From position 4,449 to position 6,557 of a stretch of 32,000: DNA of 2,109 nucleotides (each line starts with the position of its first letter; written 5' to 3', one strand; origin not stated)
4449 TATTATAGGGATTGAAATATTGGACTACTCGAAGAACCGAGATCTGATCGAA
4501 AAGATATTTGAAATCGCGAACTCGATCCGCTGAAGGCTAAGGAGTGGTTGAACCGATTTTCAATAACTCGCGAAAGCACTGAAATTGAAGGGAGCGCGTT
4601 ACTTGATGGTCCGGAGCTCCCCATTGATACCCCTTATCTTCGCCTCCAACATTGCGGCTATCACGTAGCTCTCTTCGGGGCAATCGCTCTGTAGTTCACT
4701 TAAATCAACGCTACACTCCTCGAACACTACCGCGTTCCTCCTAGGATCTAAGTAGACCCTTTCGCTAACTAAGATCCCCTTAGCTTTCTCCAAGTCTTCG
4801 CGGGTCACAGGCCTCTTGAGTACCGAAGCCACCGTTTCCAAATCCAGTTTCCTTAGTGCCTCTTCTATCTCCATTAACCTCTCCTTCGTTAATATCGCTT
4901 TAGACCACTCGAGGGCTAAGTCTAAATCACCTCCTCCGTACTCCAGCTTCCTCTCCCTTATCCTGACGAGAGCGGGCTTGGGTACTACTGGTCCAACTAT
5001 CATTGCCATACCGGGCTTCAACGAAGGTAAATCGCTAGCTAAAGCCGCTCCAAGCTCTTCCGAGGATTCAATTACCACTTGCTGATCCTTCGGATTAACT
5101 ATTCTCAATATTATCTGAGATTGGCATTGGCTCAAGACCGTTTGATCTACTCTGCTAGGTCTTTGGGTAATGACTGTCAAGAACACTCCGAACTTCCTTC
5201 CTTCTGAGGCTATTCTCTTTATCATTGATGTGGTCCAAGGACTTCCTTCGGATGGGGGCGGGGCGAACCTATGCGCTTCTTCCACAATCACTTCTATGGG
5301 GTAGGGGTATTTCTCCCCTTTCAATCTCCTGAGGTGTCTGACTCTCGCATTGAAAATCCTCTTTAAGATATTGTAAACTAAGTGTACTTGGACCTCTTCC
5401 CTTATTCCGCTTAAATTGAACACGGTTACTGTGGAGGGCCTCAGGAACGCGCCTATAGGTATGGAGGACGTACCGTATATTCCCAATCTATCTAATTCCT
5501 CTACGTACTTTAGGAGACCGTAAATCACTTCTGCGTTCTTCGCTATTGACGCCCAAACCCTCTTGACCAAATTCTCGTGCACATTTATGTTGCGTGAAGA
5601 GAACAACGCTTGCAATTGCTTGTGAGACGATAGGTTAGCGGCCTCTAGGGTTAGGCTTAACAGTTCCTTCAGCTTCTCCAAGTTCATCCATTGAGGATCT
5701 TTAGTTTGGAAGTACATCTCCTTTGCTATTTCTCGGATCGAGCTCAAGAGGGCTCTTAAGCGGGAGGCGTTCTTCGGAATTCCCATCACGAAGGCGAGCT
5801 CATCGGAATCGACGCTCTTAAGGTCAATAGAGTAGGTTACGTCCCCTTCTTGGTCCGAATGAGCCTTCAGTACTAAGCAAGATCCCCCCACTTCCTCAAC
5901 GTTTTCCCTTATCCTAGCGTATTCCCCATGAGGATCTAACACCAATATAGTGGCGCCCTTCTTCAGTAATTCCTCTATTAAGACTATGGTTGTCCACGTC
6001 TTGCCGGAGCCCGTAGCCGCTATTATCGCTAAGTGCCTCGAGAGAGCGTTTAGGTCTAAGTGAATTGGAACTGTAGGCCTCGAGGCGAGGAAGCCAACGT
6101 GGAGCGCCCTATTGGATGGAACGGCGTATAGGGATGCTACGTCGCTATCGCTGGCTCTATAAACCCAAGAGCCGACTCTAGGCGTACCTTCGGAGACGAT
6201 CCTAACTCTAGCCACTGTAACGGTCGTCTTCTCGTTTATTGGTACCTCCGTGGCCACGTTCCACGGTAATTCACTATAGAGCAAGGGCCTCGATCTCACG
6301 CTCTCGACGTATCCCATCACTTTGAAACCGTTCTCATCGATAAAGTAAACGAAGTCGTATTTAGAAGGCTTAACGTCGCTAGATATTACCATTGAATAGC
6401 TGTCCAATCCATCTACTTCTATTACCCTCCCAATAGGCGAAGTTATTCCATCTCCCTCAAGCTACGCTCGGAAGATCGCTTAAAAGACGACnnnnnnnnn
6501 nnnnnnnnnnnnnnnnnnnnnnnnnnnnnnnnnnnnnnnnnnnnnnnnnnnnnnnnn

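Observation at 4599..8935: Same-strand cluster linking a COG1533-type radical SAM enzyme, a HerA-like ATPase and three uncharacterised proteins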

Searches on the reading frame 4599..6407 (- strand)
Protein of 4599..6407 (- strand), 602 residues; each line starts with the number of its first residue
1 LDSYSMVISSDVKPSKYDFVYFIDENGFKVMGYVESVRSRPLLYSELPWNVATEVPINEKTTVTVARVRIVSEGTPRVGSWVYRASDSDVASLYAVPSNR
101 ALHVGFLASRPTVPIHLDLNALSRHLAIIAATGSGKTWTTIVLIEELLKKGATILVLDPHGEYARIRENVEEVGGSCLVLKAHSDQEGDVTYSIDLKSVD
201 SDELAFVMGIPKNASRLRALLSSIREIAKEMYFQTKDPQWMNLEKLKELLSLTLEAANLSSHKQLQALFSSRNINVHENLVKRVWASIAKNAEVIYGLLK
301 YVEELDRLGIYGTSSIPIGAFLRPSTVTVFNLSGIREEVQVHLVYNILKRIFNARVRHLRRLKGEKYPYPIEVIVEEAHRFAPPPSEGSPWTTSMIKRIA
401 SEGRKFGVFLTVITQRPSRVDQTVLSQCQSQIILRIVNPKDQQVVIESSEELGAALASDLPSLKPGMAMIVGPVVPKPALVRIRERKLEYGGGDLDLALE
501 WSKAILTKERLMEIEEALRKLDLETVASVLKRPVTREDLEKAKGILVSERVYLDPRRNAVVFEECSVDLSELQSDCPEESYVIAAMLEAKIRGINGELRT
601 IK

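Call 4: search_protein_families(library=pfam, proteins=[window:4599-6407:-], max_evalue=0.1)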
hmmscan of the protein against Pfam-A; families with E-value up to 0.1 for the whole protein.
window:4599-6407:- (602 aa): 12 families
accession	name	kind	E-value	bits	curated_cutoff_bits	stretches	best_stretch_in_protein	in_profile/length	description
PF01935.23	DUF87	-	1.7e-34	120.3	23.2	1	102-351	1-220/220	Helicase HerA, central domain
PF05872.18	HerA_C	-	5e-06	25.9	22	1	112-166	10-64/502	Helicase HerA-like C-terminal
PF04851.21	ResIII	-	2.8e-05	24.5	22.5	1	123-159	23-61/164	Type III restriction enzyme, res subunit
PF10412.15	TrwB_AAD_bind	-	7.7e-05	22.2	20.5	1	113-164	7-56/387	Type IV secretion-system coupling protein DNA-binding domain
PF01580.24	FtsK_SpoIIIE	-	0.00014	21.8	24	0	114-148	30-64/221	FtsK/SpoIIIE family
PF02534.20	T4SS-DNA_transf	-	0.00072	18.9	20.1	1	124-169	45-88/468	Type IV secretory system Conjugative DNA transfer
PF00270.35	DEAD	-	0.00081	19.6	26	1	124-213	15-104/167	DEAD/DEAH box helicase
PF09378.16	HAS-barrel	-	0.0023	18.5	25.2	1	3-52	12-70/90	HAS barrel domain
PF12846.13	AAA_10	-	0.015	14.8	27.5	1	124-187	22-85/362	AAA-like domain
PF20720.3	nSTAND3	-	0.038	14.1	27.2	0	124-268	18-149/155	Novel STAND NTPase 3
PF01656.29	CbiA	-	0.053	13.9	25.4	0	131-306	7-116/125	CobQ/CobB/MinD/ParA nucleotide binding domain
PF19044.6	P-loop_TraG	-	0.072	12.2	25.8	0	124-170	30-76/413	TraG P-loop domain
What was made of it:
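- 4599..6407 (-): HerA ATPase (FtsK-HerA superfamily). Orthologue of the HerA encoded in the NurA-HerA-Mre11-Rad50 operons of Thermoproteales; here detached from those partners. DUF87 E 1.7e-34 (call 4).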

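Call 5: search_protein_families(library=ncbifam, proteins=[window:4599-6407:-], max_evalue=0.1)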
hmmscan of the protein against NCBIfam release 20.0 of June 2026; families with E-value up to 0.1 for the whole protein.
window:4599-6407:- (602 aa): 19 families
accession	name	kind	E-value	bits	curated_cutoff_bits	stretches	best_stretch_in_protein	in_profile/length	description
NF040819.1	helicase_HerA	equivalog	1.3e-66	225.3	970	2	368-522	401-556/561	DNA double-strand break repair helicase HerA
NF040937.1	HerA_Thermprot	equivalog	3.9e-55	187.2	800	1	75-505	96-483/487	DNA double-strand break repair helicase HerA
NF042944.1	HerA_antiphage_2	equivalog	1.2e-34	120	850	2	325-503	377-562/576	anti-phage-associated helicase HerA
NF042943.1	HerA_antiphage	equivalog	1.8e-28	99.5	800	2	329-486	398-552/566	anti-phage-associated helicase HerA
NF053655.1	CedD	equivalog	2.9e-28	98.8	600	2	327-484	383-526/527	DNA-translocating ATPase CedD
NF033849.1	ser_rich_anae_1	subfamily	3.8e-10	37.8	650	1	312-447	961-1101/1163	serine-rich protein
NF045975.1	VirB4_plasma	equivalog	6.2e-07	27.5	590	1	126-169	518-561/894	Mbov_0397 family ICE element conjugal transfer ATPase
TIGR03743.1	SXT_TraD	subfamily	1.4e-05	23.7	366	1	113-162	165-214/636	conjugative transfer system coupling protein TraD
NF045971.1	conju_CD1110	equivalog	9.8e-05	20.8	325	1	128-186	420-476/752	VirB4-like conjugal transfer ATPase, CD1110 family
TIGR03925.1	T7SS_EccC_b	equivalog_domain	0.00018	19.9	346.55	1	394-467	207-272/564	type VII secretion protein EccCb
TIGR02746.1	TraC-F-type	equivalog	0.0035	15.3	567.05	1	127-166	434-473/800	type IV secretion system protein TraC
NF041214.1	plasmid_TraB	equivalog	0.0076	14.8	800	0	123-159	248-285/639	plasmid transfer protein TraB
NF052333.1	ATPase_TcpF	exception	0.014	13.3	1100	1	126-230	465-578/813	conjugal transfer ATPase TcpF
NF045864.1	glide_MMOB1640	exception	0.015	14.8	100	1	228-282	111-165/192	MMOB1640 family gliding machinery internal complex protein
TIGR03754.1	conj_TOL_TraD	equivalog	0.016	13.7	647.55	1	113-167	170-224/643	type IV conjugative transfer system coupling protein TraD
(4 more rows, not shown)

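Call 6: search_protein_families(library=padloc, proteins=[window:4599-6407:-], max_evalue=0.1)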
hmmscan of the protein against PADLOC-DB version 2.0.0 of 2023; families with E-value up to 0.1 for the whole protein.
window:4599-6407:- (602 aa): 18 families
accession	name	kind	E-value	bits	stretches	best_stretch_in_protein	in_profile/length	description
PDLC04105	HerA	-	3.4e-55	185.7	2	325-520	379-571/576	-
PDLC04102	HerA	-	9.2e-39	131.3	2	325-504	465-640/654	-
PDLC04103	HerA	-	1e-36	124.4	2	367-486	438-559/579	-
PDLC04098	HerA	-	2.9e-35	120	2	325-487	484-650/686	-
PDLC04106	HerA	-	1.6e-34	117.5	2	225-504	379-649/667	-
PDLC02188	HerA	-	7.6e-32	108.9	2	325-503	377-562/578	-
PDLC02185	HerA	-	5e-31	106.1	2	363-502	439-580/585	-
PDLC04140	mad8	-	4.6e-29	99.9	1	113-496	18-312/314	mads_8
PDLC04100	HerA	-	1.4e-28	98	2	363-487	433-559/580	-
PDLC04097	HerA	-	2.1e-25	87.4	2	325-487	432-596/618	-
PDLC04104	HerA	-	3.9e-25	86.4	1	365-520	215-373/379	-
PDLC01055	HerA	-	1.4e-19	68.3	2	327-485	383-526/532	Type III coevolved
PDLC02684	DndH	-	8.1e-10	34.8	1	326-416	1553-1637/1715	DndH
PDLC04107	HerA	-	4.2e-09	33.9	1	122-169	168-216/306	-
PDLC04101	HerA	-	3.4e-08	30.6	1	123-169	168-215/400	-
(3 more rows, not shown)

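Call 11: search_solved_structures(query=window:4599-6407:-, max_evalue=0.001)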
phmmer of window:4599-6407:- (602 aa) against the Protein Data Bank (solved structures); distinct sequences matched with E-value up to 0.001: 8.
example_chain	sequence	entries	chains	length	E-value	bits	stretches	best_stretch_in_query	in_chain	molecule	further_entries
9x1l_A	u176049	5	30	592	1.8e-46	162.1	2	369-504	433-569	DNA helicase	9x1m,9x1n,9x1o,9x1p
4d2i_A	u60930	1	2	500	3.1e-45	158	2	298-507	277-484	HERA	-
8xau_A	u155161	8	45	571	9.1e-30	106.9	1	324-508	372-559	ATP-binding protein | HerA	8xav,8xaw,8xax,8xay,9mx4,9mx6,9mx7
8wiv_A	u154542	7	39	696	3.4e-28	101.8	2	325-483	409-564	Helicase HerA central domain-containing protein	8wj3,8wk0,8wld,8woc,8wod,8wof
9c1m_M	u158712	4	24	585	7.8e-27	97.3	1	321-504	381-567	ATP-binding protein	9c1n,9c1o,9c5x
8ziq_M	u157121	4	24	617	1.4e-25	93.1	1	320-478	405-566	HerA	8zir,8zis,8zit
8j4u_M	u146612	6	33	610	9.3e-19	70.6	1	362-503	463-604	Nucleoside triphosphate hydrolase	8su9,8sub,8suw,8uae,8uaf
8yho_A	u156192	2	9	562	9.8e-18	67.2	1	330-485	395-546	DUF87 domain-containing protein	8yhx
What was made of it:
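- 4599..6407 (-): PDB HerA 4d2i E 3e-45 (call 11).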

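Call 21: find_related_loci(query=window:4599-6407:-, collection=genome_contigs, flank=10000)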
Query window:4599-6407:- (602 aa) in genome_contigs; peptide patterns used: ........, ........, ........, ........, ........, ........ (x = any residue, [..] = any of these).
75 stretches matched a pattern, but none encodes a relative of the query by tblastn (E <= 1e-3).
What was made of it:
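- Tried and rejected: Patterns were too specific and nothing was confirmed (call 21).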

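Call 23: find_homologous_proteins(query=window:4599-6407:-, max_evalue=1e-20)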
Query window:4599-6407:- (602 aa): 417 proteins with E <= 1e-20 among 8000 candidates; the best 120 are listed.
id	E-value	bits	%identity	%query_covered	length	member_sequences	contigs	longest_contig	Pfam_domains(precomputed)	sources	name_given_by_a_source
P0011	0.0e+0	1257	99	96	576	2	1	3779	PF01935.24,PF05872.19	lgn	-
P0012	0.0e+0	1106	82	98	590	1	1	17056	PF10412.16,PF01935.24,PF05872.19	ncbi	-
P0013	3.0e-249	846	63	99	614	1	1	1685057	PF10412.16,PF01935.24,PF05872.19,PF02534.21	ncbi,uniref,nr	ncbi:ATPase [Ignicoccus pacificus DSM 13166]|uniref:ATPase n=1 Tax=Ignicoccus pacificus DSM 13166 Ta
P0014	2.5e-236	804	59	100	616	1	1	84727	PF01935.24,PF09378.17,PF05872.19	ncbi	-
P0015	4.5e-232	790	59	99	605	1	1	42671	PF10412.16,PF01935.24,PF05872.19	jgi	-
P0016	4.5e-224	763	60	96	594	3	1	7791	PF10412.16,PF01935.24,PF05872.19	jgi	-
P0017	1.4e-222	758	58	99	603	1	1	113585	PF01935.24,PF05872.19,PF04851.22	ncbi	-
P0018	2.2e-221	754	57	99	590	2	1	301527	PF01935.24,PF05872.19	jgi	-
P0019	8.7e-221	752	58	99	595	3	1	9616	PF10412.16,PF01935.24,PF05872.19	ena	-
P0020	1.4e-218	745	57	99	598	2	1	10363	PF01935.24,PF05872.19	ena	-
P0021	3.6e-217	741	58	99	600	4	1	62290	PF01935.24,PF05872.19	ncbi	-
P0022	1.1e-212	726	56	99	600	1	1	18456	PF01935.24,PF05872.19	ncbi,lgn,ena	-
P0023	9.2e-161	554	46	96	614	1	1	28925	PF10412.16,PF01935.24,PF09378.17,PF05872.19,PF04851.22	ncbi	-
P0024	1.5e-159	550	47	96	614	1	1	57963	PF10412.16,PF01935.24,PF09378.17,PF05872.19,PF04851.22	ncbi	-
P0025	1.1e-141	491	45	79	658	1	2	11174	PF01935.24,PF05872.19,PF01580.25,PF04851.22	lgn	-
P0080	1.3e-117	412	42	81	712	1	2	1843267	PF01935.24,PF09378.17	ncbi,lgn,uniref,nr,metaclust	ncbi:HerA-ATP synthase with barrel domain [Pyrolobus fumarii 1A]|uniref:HerA-ATP synthase with barre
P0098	6.3e-104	367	39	86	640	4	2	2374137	PF10412.16,PF01935.24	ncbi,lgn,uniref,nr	ncbi:ATP-binding protein [Vulcanisaeta distributa]|uniref:Helicase HerA central domain-containing pr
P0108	3.4e-98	348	43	71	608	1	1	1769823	PF10412.16,PF01935.24,PF09378.17,PF05872.19,PF02534.21,PF04851.22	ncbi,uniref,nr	ncbi:helicase HerA domain-containing protein [Pyrobaculum neutrophilum]|uniref:Uncharacterized prote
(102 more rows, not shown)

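Call 24: find_encoding_contigs(protein=P0013, flank=8000, max_places=2)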
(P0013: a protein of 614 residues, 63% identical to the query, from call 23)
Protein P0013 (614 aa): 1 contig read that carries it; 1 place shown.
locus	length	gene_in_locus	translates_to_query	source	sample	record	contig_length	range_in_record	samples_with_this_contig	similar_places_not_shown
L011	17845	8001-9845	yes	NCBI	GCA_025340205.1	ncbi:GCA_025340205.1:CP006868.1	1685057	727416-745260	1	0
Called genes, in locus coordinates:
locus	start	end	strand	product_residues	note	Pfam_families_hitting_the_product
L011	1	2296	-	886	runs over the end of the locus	PF02463:SMC_N, PF13166:AAA_13 (faint), PF13175:AAA_15, PF13304:AAA_21 (weak), PF13476:AAA_23 (faint), PF13555:AAA_29 (weak), PF04423:Rad50_zn_hook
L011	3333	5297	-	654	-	PF04312:DUF460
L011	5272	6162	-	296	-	PF01636:APH (faint), PF09202:Rio2_N, PF01163:RIO1, PF06293:Kdo (weak), PF17667:Pkinase_fungal (faint)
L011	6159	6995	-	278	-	PF26553:PDDEXK_19, PF13560:HTH_31 (weak), PF01381:HTH_3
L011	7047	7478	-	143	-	PF01886:DUF61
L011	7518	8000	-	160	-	-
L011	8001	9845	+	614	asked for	PF01935:DUF87, PF02534:T4SS-DNA_transf (weak), PF05872:HerA_C (faint), PF10412:TrwB_AAD_bind (weak)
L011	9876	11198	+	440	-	PF18551:TackOD1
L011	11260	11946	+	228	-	PF01487:DHquinase_I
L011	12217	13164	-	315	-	PF25084:LbH_EIF2B (weak), PF25087:GMPPB_C, PF00132:Hexapep (weak)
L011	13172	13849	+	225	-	PF00149:Metallophos (weak), PF12850:Metallophos_2 (weak)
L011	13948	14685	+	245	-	PF00753:Lactamase_B, PF13483:Lactamase_B_3, PF12706:Lactamase_B_2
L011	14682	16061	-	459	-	PF02403:Seryl_tRNA_N, PF00587:tRNA-synt_2b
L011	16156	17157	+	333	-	PF07969:Amidohydro_3 (faint), PF01979:Amidohydro_1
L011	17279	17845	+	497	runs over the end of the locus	PF03951:Gln-synt_N, PF00120:Gln-synt_C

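Call 25: find_encoding_contigs(protein=P0017, flank=8000, max_places=2)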
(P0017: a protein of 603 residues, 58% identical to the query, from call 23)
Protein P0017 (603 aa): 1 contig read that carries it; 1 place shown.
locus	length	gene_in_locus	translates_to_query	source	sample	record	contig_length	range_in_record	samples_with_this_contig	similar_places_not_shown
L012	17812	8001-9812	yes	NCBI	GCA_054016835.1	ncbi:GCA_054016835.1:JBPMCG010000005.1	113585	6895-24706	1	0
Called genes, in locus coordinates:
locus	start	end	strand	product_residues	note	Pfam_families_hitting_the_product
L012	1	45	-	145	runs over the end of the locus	PF03439:Spt5-NGN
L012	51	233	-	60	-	-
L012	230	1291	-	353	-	PF00448:SRP54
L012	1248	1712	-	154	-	PF02996:Prefoldin, PF01920:Prefoldin_2 (weak)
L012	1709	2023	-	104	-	PF01775:Ribosomal_L18A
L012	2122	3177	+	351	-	PF00465:Fe-ADH, PF13685:Fe-ADH_2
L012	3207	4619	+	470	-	-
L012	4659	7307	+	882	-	PF04851:ResIII, PF00270:DEAD, PF00271:Helicase_C, PF22590:Cas3-like_C_2 (weak), PF19306:WHD_Lhr, PF08494:DEAD_assoc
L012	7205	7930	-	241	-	PF23023:Anti-Pycsar_Apyc1 (faint), PF00753:Lactamase_B, PF12706:Lactamase_B_2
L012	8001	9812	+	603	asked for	PF01935:DUF87, PF04851:ResIII (faint), PF05872:HerA_C (faint)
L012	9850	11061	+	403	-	PF18551:TackOD1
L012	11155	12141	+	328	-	PF00348:polyprenyl_synt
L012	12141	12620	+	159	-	PF09891:DUF2118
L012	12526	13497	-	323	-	PF03706:LPG_synthase_TM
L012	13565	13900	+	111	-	PF16992:RNA_pol_RpbG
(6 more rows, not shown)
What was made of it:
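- MAG GCA_054016835.1 shows HerA-TackOD1 (call 25).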

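Call 26: find_encoding_contigs(protein=P0080, flank=8000, max_places=2)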
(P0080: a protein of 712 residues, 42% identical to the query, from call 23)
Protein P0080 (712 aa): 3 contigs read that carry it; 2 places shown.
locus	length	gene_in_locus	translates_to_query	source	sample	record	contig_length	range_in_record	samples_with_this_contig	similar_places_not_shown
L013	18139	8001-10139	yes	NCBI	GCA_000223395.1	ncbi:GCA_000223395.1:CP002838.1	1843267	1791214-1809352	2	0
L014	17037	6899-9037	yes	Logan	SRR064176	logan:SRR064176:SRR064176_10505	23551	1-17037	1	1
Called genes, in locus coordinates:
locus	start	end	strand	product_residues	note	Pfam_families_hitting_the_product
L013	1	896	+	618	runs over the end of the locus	PF03537:Glyco_hydro_114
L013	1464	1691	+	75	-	-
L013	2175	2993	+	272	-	PF00881:Nitroreductase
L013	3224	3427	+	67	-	PF11520:Cren7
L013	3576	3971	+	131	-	-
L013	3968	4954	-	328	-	PF01717:Meth_synt_2, PF08267:Meth_synt_1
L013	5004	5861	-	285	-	-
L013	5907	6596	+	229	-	PF04254:DUF432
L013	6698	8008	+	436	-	PF09376:NurA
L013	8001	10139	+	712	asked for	PF09378:HAS-barrel (faint), PF01935:DUF87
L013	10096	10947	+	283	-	PF05050:Methyltransf_21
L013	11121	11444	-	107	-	-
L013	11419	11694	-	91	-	PF09341:Pcc1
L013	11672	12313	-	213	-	-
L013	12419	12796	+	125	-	-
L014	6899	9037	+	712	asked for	PF09378:HAS-barrel (faint), PF01935:DUF87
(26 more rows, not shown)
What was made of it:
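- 4599..6407 (-): 42% id to Pyrolobus P0080 after NurA (call 26).
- Pyrolobus has NurA-HerA (call 26).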

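Call 42: search_protein_families(library=pfam, proteins=[L011:9876-11198:+, L011:7518-8000:-, L011:3333-5297:-], max_evalue=0.01)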
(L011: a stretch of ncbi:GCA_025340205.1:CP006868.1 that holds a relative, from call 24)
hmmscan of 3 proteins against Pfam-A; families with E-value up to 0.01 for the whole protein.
L011:9876-11198:+ (440 aa): 4 families
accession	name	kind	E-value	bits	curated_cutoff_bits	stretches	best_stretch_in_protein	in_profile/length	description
PF18551.6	TackOD1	-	2.9e-34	118.7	32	1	45-195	35-188/188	Thaumarchaeal output domain 1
PF03966.22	Trm112p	-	0.00056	20.2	22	1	94-140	17-34/40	Trm112p-like protein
PF08274.17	Zn_Ribbon_YjdM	-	0.00073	19.9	30.8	0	96-138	5-26/30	PhnA Zinc-Ribbon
PF07191.17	Zn_ribbon_6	-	0.0082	16.6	25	0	133-185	2-44/67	Double zinc ribbon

L011:7518-8000:- (160 aa): 15 families
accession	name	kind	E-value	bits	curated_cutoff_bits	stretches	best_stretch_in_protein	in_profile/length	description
PF25164.1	CoiA_N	-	5.5e-05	23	26.3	0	44-62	9-27/50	Competence protein CoiA, N-terminal domain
PF07754.17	HVO_2753_ZBP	-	6.8e-05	23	33.2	0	89-97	16-24/46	Small zinc finger protein HVO_2753-like, Zn-binding pocket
PF09538.15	FYDLN_acid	-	7.8e-05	23.8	23.9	0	91-150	28-86/105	Protein of unknown function (FYDLN_acid)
PF14353.12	CpXC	-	0.00056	20.3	25.4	1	55-100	3-48/121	CpXC protein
PF13719.11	Zn_ribbon_5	-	0.00061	19.9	29.3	0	91-113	4-26/37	zinc-ribbon domain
PF14311.12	DUF4379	-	0.00089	19.9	24.5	0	91-105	29-43/56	Probable Treble clef zinc finger domain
PF13248.11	Zn_ribbon_3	-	0.0012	18.7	27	0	91-98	4-11/26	zinc-ribbon domain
PF12760.12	Zn_ribbon_IS1595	-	0.0013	19.1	25.4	0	40-97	6-45/46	Transposase zinc-ribbon domain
PF25206.1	DUF7836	-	0.0019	18.4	26.7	0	90-107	8-25/59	Domain of unknown function (DUF7836)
PF08271.17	Zn_Ribbon_TF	-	0.0027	17.6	29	0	53-61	1-9/43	TFIIB zinc-binding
PF01096.23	Zn_ribbon_TFIIS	-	0.0029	17.8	21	0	90-100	29-39/39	Transcription factor S-II (TFIIS)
PF08274.17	Zn_Ribbon_YjdM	-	0.0034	17.8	30.8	0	90-99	20-29/30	PhnA Zinc-Ribbon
PF13717.11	Zn_ribbon_4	-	0.0052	17.1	30.3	0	89-100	25-36/36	zinc-ribbon domain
PF24042.1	DUF7351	-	0.0083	16.3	31.2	0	54-104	68-109/177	Domain of unknown function (DUF7351)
PF24441.1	DUF7560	-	0.0085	16.2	27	0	53-62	6-15/44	Family of unknown function (DUF7560)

L011:3333-5297:- (654 aa): 2 families
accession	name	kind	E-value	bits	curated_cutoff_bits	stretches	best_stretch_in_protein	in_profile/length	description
PF04312.18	DUF460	-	4.3e-43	146.7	28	1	221-359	2-135/135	Protein of unknown function (DUF460)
PF00170.26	bZIP_1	-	0.0032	18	27.6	1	432-469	25-62/64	bZIP transcription factor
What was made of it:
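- Its HerA (63% id) is about 850 kb away, followed by TackOD1 and about 5.7 kb from rad50 (calls 24, 42).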

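Call 53: find_encoding_contigs(protein=P0108, flank=6000, max_places=1)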
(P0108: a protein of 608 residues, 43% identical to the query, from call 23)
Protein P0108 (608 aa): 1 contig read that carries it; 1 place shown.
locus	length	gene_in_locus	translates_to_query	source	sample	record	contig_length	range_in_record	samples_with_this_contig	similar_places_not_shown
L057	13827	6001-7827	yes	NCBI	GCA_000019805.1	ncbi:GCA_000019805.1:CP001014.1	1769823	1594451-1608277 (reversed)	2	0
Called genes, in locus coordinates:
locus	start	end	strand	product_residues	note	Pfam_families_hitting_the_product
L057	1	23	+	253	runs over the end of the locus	PF00528:BPD_transp_1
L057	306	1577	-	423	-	-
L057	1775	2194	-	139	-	PF00571:CBS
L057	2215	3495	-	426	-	-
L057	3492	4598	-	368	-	PF20030:bpMoxR, PF07728:AAA_5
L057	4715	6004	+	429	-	PF09376:NurA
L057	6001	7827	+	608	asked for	PF09378:HAS-barrel, PF02534:T4SS-DNA_transf (faint), PF01935:DUF87, PF04851:ResIII (faint), PF05872:HerA_C (faint), PF10412:TrwB_AAD_bind (faint)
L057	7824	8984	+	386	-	PF00149:Metallophos, PF12850:Metallophos_2 (weak)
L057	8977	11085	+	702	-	PF00005:ABC_tran (faint), PF02463:SMC_N, PF13175:AAA_15 (weak), PF13476:AAA_23, PF13555:AAA_29 (weak), PF13166:AAA_13 (weak), PF13304:AAA_21 (weak)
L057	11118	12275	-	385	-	PF03463:eRF1_1, PF18854:baeRF_family10, PF03464:eRF1_2, PF18859:acVLRF1, PF03465:eRF1_3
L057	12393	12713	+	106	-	PF00338:Ribosomal_S10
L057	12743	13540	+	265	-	PF01975:SurE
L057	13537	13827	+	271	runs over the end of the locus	-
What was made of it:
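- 4599..6407 (-): 43% id to P. neutrophilum P0108 in NurA-HerA-Mre11-Rad50 (call 53).
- P. neutrophilum has NurA-HerA-Mre11-Rad50 (call 53).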

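Call 54: find_encoding_contigs(protein=P0098, flank=6000, max_places=1)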
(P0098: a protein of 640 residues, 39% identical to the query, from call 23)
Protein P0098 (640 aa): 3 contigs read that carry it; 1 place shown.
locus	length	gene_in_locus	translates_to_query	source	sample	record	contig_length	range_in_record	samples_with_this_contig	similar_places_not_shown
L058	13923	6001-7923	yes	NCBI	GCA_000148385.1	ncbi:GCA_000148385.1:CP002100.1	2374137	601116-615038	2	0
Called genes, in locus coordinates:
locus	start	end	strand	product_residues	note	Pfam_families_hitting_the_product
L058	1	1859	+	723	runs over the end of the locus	PF05317:Thermopsin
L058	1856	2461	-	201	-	PF06195:DUF996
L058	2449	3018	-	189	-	PF02778:tRNA_int_endo_N, PF01974:tRNA_int_endo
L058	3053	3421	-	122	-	-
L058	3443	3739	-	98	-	-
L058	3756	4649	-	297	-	PF02082:Rrf2, PF03444:WHD_HrcA, PF08279:HTH_11, PF00571:CBS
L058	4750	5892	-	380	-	PF00291:PALP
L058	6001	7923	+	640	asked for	PF01935:DUF87, PF10412:TrwB_AAD_bind (faint)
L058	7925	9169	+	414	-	PF00149:Metallophos, PF12850:Metallophos_2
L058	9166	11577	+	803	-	PF00005:ABC_tran (faint), PF02463:SMC_N, PF13166:AAA_13 (faint), PF13175:AAA_15, PF13476:AAA_23, PF04513:Baculo_PEP_C (faint), PF13851:GAS (faint), PF13304:AAA_21 (weak), +1 more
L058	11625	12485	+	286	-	-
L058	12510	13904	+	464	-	PF02629:CoA_binding, PF13380:CoA_binding_2, PF13607:Succ_CoA_lig, PF19045:Ligase_CoA_2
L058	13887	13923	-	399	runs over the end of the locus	PF00999:Na_H_Exchanger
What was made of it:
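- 4599..6407 (-): 39% id to V. distributa P0098 in HerA-Mre11-Rad50 (call 54).
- V. distributa has HerA-Mre11-Rad50 (call 54).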
